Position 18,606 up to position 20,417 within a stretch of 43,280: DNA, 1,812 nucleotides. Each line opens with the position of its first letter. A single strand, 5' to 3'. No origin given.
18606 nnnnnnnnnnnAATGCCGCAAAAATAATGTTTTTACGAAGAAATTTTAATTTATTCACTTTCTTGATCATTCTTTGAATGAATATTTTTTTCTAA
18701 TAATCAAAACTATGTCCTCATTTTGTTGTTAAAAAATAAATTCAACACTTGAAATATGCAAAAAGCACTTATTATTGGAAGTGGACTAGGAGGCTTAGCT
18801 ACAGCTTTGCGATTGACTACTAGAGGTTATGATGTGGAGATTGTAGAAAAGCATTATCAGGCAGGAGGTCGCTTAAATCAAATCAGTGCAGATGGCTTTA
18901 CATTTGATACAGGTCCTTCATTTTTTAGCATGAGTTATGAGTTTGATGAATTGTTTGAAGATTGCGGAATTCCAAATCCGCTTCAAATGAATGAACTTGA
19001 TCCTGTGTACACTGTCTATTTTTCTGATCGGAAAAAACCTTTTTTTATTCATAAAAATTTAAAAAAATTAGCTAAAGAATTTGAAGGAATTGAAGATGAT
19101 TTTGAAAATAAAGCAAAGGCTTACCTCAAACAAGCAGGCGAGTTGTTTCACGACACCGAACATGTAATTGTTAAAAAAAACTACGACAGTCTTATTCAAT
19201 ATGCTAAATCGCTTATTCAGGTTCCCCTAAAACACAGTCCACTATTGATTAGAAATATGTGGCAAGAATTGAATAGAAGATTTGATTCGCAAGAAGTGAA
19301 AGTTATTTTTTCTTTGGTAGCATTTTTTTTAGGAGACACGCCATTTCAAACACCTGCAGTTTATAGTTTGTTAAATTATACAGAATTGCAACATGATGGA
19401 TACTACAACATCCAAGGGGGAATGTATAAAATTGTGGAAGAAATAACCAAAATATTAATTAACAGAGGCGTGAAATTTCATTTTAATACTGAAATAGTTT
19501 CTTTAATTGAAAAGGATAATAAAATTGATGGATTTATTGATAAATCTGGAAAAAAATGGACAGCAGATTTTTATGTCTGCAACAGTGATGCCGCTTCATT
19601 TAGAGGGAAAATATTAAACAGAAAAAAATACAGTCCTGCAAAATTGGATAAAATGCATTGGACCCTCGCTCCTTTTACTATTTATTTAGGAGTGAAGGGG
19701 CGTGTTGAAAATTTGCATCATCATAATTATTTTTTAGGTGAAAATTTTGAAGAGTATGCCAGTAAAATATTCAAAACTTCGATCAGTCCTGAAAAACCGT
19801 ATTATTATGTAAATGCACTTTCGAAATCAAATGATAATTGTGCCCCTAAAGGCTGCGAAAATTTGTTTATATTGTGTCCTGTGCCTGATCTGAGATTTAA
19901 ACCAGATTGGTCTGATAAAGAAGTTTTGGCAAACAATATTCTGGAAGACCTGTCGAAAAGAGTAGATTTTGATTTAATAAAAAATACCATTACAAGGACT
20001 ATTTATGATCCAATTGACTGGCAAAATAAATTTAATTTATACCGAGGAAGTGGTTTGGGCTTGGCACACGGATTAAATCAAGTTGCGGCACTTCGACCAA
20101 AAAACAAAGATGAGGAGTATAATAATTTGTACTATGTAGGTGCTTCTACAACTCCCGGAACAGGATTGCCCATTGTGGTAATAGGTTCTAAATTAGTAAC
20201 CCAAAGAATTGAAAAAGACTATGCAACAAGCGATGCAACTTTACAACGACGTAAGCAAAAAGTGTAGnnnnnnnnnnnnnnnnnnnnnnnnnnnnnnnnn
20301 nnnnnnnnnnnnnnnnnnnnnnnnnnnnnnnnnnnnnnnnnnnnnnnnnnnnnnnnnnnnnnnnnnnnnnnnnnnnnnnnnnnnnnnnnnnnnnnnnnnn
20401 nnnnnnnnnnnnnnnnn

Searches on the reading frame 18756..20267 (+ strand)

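Call 82: search_protein_families(library=pfam, proteins=[window:18756-20267:+], max_evalue=0.01)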
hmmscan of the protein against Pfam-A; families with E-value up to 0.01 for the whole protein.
window:18756-20267:+ (503 aa): 9 families
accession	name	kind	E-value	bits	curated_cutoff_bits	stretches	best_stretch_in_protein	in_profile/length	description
PF01593.30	Amino_oxidase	-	3.5e-26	92.9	19.8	1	11-471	1-428/443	Flavin containing amine oxidoreductase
PF13450.12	NAD_binding_8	-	1.3e-13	51.4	21.9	1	6-61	1-56/68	NAD(P)-binding Rossmann-like domain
PF01266.30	DAO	-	1.2e-08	35.3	27.9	1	4-37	2-35/353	FAD dependent oxidoreductase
PF07992.20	Pyr_redox_2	-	5.4e-07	29.8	26.1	1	4-35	3-31/291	Pyridine nucleotide-disulphide oxidoreductase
PF00890.30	FAD_binding_2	-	5.4e-07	29.6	20.4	1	4-39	2-37/414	FAD binding domain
PF01494.25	FAD_binding_3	-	3.5e-05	23.7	22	1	3-34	3-34/349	FAD binding domain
PF00070.33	Pyr_redox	-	8.2e-05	23.5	22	0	3-33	1-31/82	Pyridine nucleotide-disulphide oxidoreductase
PF06100.17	MCRA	-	0.0011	18.3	23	0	2-69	2-75/495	MCRA family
PF03486.20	HI0933_like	-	0.0015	18.5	50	0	3-40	2-39/244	HI0933-like protein Rossmann domain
